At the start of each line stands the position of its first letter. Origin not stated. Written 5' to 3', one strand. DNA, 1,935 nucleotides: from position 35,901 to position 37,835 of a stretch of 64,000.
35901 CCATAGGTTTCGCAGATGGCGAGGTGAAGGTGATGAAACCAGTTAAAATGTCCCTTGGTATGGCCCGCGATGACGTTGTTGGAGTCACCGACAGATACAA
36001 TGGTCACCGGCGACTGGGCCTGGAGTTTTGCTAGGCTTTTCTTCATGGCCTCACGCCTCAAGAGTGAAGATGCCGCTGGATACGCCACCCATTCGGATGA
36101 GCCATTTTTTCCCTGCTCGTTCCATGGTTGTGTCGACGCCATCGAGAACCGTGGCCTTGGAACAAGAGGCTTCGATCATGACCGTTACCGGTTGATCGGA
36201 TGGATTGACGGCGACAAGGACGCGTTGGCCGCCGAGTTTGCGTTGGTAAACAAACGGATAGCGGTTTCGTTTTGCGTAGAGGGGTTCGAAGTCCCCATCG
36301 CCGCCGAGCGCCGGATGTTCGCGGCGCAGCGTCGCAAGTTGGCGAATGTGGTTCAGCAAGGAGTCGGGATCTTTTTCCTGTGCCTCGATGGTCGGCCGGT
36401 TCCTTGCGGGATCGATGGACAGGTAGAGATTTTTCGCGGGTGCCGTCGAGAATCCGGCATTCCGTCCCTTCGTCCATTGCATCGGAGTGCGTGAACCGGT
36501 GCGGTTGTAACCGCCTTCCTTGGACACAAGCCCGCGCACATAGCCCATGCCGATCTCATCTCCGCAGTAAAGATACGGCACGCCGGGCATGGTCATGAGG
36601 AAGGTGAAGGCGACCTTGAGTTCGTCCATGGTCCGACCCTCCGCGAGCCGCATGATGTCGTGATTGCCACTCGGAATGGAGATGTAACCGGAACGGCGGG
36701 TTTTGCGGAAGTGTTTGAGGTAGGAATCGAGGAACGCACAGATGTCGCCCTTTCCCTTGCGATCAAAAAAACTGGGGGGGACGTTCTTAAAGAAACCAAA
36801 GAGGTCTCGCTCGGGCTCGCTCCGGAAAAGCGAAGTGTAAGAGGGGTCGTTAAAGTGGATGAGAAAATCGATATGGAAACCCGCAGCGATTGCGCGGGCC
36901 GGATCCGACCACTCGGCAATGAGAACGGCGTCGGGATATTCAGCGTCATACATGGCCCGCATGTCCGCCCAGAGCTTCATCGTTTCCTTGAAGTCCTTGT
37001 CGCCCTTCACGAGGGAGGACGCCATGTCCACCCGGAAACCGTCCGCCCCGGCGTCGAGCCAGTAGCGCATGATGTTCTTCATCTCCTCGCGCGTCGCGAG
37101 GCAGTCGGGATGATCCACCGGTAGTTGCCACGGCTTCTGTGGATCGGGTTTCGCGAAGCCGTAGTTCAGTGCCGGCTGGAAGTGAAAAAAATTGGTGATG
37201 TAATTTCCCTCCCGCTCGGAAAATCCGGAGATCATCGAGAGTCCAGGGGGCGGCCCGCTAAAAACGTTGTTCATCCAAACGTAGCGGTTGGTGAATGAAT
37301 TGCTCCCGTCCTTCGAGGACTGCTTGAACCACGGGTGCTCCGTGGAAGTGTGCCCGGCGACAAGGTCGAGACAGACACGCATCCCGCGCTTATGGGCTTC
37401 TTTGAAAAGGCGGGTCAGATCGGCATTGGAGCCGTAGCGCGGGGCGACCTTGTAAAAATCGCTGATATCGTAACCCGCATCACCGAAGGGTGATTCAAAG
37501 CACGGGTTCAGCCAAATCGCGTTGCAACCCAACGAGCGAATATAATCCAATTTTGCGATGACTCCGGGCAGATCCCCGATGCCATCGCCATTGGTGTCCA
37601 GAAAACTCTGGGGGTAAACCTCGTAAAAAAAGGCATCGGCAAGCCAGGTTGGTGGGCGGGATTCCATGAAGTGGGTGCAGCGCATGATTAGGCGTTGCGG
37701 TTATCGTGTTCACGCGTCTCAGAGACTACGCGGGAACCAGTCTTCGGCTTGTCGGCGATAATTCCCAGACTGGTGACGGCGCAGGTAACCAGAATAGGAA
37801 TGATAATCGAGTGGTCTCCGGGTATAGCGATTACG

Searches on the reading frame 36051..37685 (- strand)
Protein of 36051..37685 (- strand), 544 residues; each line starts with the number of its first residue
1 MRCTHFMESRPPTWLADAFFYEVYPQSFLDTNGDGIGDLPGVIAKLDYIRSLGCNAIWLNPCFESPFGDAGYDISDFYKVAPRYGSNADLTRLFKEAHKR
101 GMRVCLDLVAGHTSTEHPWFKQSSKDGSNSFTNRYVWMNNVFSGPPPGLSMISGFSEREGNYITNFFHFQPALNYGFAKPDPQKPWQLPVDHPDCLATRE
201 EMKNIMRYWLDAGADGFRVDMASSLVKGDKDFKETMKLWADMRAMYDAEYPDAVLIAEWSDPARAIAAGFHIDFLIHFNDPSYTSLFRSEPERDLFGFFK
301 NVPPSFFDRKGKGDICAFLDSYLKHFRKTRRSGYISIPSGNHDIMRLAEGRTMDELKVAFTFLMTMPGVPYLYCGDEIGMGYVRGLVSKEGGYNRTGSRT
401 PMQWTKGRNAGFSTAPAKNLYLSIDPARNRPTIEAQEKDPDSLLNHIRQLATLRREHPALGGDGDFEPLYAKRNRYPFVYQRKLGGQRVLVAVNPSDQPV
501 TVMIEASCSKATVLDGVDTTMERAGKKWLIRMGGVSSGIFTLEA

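Call 67: search_protein_families(library=pfam, proteins=[window:36051-37685:-], max_evalue=0.001)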
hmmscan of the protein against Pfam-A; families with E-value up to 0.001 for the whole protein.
window:36051-37685:- (544 aa): 4 families
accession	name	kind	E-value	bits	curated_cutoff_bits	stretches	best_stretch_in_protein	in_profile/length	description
PF00128.31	Alpha-amylase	-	4e-76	257.5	22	1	23-460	2-443/446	Alpha amylase, catalytic domain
PF16657.11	Malt_amylase_C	-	1.7e-05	25.3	27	1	464-505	1-41/75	Maltogenic Amylase, C-terminal domain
PF11941.14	DUF3459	-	7.5e-05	23.5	22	1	447-507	2-60/90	Domain of unknown function (DUF3459)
PF22026.2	Alpha-amylase_C_2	-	0.00065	20.5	27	0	464-507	1-42/78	Alpha-amylase C-terminal domain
